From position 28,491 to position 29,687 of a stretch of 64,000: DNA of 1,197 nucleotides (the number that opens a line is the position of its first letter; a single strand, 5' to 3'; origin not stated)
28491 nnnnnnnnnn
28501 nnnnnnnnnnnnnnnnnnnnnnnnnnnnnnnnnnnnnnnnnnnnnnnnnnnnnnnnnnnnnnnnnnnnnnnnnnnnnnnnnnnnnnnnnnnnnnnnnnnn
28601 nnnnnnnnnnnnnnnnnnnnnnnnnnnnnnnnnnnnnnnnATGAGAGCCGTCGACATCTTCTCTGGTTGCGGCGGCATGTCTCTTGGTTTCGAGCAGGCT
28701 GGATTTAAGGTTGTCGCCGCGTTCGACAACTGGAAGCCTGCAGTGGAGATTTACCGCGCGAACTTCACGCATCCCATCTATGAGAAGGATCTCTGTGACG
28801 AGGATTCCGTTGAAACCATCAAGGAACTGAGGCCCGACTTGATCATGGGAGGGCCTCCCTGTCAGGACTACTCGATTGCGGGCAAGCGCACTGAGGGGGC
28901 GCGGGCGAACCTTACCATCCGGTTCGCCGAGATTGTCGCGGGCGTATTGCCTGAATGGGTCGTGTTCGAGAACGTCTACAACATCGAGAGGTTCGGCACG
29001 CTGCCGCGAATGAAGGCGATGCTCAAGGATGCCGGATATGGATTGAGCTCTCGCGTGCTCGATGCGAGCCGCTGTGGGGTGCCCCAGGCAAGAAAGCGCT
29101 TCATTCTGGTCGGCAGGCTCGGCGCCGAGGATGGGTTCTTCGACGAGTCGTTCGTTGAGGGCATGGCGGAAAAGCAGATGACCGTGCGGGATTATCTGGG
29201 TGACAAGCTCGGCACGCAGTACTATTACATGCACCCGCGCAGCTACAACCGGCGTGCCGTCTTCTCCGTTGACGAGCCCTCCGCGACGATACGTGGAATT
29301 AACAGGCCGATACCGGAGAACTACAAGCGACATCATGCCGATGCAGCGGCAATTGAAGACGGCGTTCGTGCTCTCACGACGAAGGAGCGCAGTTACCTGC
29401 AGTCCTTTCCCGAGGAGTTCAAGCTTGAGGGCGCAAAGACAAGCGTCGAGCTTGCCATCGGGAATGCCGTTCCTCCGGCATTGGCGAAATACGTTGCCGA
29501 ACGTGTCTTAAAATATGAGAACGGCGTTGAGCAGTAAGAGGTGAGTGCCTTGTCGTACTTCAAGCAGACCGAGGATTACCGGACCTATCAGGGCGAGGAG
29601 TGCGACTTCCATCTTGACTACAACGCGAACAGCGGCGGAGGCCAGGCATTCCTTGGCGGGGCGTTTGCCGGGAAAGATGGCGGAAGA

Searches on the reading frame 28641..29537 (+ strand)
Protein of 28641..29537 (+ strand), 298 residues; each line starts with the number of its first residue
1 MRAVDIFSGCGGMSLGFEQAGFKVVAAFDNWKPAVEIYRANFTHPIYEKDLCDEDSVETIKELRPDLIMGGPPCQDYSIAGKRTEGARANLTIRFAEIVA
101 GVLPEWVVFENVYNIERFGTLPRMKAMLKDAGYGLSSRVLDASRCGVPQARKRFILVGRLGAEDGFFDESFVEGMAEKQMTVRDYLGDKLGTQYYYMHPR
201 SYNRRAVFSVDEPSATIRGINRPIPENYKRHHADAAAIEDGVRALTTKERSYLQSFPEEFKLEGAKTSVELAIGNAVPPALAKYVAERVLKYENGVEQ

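Call 77: search_protein_families(library=pfam, proteins=[window:28641-29537:+], max_evalue=0.00001)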
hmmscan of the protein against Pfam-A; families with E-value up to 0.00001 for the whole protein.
window:28641-29537:+ (298 aa): 1 family
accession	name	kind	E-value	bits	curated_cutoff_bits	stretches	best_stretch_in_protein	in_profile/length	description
PF00145.23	DNA_methylase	-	3.7e-62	211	22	1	1-290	1-323/324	C-5 cytosine-specific DNA methylase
